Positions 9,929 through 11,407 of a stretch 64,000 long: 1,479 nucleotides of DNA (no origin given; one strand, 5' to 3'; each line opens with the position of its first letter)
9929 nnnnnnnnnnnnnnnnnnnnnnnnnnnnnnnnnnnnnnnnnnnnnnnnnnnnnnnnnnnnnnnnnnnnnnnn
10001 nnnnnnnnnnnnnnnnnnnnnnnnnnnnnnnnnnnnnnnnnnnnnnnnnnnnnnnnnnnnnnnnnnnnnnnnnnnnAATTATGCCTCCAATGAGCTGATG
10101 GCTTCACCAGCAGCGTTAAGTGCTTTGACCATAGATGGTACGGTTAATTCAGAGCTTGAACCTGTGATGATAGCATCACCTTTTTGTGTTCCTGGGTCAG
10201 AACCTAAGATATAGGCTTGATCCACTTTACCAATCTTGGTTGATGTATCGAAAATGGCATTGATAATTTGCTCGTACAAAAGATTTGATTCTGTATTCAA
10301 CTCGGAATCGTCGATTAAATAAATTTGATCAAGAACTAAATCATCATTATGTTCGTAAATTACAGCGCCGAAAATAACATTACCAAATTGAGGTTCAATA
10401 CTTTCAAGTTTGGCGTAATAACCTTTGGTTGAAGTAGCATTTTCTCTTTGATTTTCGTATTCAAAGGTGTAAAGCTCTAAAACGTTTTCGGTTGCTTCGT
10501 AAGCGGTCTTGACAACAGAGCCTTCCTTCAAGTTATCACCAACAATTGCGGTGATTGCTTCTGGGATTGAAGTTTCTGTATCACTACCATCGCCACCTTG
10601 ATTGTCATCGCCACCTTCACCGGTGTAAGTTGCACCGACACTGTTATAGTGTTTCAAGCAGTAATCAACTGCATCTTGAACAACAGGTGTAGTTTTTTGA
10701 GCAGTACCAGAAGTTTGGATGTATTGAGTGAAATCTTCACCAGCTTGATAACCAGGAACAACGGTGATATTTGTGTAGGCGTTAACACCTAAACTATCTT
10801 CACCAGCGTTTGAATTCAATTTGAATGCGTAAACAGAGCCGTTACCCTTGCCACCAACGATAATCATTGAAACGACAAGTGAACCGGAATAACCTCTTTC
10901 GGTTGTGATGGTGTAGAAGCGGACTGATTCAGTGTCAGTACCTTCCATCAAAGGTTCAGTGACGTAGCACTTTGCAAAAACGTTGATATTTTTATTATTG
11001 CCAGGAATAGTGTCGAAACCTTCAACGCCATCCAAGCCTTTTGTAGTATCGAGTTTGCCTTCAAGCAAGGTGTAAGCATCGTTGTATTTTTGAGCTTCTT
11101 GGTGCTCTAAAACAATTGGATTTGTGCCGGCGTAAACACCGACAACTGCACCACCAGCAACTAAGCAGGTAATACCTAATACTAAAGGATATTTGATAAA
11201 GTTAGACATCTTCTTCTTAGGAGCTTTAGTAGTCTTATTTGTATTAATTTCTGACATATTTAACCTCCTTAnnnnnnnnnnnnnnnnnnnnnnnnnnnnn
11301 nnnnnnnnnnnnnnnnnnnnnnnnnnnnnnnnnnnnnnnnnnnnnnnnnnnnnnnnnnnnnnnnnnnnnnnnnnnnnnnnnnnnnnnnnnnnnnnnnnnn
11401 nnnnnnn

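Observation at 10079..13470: Rnf complex with duplicated extracytoplasmic flavin modules: RnfD fused to two extra FMN-bind-like domains, RnfG carrying a second one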

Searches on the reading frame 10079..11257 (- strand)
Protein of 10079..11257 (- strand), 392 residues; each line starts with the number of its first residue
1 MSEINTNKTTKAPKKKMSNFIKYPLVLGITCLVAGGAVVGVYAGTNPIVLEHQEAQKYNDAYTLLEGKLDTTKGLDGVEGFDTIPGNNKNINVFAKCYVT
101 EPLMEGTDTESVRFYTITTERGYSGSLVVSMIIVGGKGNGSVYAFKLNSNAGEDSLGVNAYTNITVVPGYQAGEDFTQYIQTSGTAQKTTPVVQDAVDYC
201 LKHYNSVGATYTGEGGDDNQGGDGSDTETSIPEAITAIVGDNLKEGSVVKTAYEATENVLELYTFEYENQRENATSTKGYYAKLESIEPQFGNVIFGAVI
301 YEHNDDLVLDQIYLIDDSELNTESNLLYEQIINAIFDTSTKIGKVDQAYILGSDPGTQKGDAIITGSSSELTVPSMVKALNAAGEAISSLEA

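Call 3: search_protein_families(library=pfam, proteins=[window:10079-11257:-], max_evalue=0.1)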
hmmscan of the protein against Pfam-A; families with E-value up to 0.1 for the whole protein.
window:10079-11257:- (392 aa): 0 families

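Call 6: search_protein_families(library=ncbifam, proteins=[window:10079-11257:-], max_evalue=0.1)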
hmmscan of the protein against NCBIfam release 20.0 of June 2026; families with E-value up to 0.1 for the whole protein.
window:10079-11257:- (392 aa): 2 families
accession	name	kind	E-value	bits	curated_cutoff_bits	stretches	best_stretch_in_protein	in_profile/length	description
TIGR01947.1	rnfG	subfamily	0.012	15.7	102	1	25-133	2-104/187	RnfABCDGE type electron transport complex subunit G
TIGR04410.1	Spiro_T2SS_lipo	equivalog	0.019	15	50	1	241-275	50-84/117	type II secretion system-associated lipoprotein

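Call 7: search_solved_structures(query=window:10079-11257:-, max_evalue=10, show_alignments=2)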
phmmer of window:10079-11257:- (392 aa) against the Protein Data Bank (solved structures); distinct sequences matched with E-value up to 10: 0.

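Call 19: predict_structure(protein=window:10079-11257:-)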
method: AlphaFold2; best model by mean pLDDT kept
length: 392 residues; sequences in the alignment: 1
mean_pLDDT: 42.7   pTM: 0.35
mean pLDDT of the five models: 42.7, 34.0, 31.4, 30.3, 28.1
residues with pLDDT >= 90: 0; 70-90: 21; 50-70: 108; < 50: 263
segments of 3 or more residues with pLDDT < 50: 1-229, 289-291, 317-322, 351-363, 366-370, 388-392
pLDDT, mean of each block of 10 residues (from residue 1): 33 30 29 30 28 27 27 30 28 30 33 35 32 36 36 30 32 32 32 37 30 31 37 59 76 61 73 62 60 59 63 53 56 62 53 40 48 63 54 32
secondary structure, 60 per line:
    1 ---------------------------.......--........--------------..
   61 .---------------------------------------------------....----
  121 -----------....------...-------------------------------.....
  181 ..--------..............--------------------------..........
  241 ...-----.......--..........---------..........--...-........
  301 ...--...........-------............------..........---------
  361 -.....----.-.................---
elements in order: E28-34 E37-44 E113-116 E132-135 E142-144 H176-182 H191-204 H231-242 E249-255 E258-267 E277-286 E293-303 E306-316 H324-335 E342-351 E362-366 H373-389

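Call 47: find_homologous_proteins(query=window:10079-11257:-, max_evalue=0.001)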
Query window:10079-11257:- (392 aa): 1 proteins with E <= 0.001 among 5387 candidates.
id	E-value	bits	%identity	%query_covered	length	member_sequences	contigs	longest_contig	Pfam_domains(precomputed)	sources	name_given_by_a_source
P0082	2.6e-248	841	98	100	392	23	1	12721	-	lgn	-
